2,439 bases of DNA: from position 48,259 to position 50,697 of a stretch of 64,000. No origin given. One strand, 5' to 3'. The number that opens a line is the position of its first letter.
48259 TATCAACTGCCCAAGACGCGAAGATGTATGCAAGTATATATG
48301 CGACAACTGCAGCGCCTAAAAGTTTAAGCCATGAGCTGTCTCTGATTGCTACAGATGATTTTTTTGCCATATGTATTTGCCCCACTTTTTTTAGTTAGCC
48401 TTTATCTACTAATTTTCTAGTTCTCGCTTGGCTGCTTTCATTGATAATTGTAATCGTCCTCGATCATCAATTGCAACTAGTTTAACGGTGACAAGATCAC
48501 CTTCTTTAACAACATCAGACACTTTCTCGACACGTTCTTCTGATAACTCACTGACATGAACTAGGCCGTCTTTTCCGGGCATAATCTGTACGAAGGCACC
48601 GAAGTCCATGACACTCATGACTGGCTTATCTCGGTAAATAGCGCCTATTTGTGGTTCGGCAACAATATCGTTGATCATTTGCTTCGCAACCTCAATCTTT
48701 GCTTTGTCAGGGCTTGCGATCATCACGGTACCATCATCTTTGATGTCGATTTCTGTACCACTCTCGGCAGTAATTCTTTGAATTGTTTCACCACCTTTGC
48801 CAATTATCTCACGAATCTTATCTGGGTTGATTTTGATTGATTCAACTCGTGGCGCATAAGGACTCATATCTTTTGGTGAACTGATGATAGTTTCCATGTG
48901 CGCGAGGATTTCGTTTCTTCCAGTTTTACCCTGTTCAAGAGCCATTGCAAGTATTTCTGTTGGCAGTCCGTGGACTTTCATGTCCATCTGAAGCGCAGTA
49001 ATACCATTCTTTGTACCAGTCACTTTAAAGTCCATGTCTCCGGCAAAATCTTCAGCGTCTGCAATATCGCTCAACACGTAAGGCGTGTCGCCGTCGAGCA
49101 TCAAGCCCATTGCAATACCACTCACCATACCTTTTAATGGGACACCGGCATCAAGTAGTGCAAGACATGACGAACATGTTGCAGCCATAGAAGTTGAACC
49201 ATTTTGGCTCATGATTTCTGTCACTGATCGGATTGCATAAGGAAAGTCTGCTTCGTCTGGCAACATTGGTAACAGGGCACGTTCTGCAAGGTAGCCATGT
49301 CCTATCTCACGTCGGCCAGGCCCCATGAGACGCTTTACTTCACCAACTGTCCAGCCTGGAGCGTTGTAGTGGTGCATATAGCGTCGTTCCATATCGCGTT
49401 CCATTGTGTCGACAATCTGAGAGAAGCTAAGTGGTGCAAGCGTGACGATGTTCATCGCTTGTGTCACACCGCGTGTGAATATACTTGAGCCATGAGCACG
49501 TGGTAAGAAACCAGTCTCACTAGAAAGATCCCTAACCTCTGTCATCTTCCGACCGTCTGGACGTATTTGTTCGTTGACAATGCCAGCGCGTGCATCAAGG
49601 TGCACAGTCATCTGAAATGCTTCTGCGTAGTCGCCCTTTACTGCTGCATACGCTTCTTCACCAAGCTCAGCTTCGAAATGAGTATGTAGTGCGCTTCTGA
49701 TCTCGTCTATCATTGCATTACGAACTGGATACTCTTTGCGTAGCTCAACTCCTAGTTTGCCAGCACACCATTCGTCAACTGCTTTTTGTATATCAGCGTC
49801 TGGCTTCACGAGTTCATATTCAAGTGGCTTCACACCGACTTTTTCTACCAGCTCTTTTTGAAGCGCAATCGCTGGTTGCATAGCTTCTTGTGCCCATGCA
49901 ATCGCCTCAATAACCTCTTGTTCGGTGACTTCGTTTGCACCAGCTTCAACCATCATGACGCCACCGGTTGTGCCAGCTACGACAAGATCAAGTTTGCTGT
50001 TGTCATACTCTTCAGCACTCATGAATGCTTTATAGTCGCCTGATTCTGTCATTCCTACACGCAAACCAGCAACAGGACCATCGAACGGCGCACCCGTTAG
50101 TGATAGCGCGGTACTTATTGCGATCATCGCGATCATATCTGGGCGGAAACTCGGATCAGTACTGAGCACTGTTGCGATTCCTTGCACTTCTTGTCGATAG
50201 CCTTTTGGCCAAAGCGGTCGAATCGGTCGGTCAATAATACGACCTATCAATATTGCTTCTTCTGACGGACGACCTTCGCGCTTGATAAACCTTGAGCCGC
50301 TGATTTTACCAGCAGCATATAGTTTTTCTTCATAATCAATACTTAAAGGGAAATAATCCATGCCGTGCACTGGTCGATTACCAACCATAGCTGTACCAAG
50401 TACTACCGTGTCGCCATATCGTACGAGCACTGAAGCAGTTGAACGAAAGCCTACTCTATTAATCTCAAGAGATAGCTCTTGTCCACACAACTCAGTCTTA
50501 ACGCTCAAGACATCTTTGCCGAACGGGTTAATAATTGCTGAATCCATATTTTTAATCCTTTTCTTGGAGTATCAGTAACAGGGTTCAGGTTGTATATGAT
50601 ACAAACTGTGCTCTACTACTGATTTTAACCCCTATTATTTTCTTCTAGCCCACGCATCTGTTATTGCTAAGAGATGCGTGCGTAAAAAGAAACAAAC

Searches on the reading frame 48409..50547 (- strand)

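Call 37: search_protein_families(library=pfam, proteins=[window:48409-50547:-], max_evalue=0.00001)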
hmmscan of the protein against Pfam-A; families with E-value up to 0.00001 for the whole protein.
window:48409-50547:- (712 aa): 4 families
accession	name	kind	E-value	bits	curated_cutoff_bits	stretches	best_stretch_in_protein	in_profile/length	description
PF01138.27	RNase_PH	-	4.2e-43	147.3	25.5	2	337-470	1-130/130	3' exoribonuclease family, domain 1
PF00575.29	S1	-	4.6e-14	53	22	1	643-704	12-74/74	S1 RNA binding domain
PF00013.35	KH_1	-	4.7e-13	49.1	21.5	1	569-627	2-66/66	KH domain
PF03725.20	RNase_PH_C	-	9.2e-13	48.4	20.8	1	158-222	2-67/67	3' exoribonuclease family, domain 2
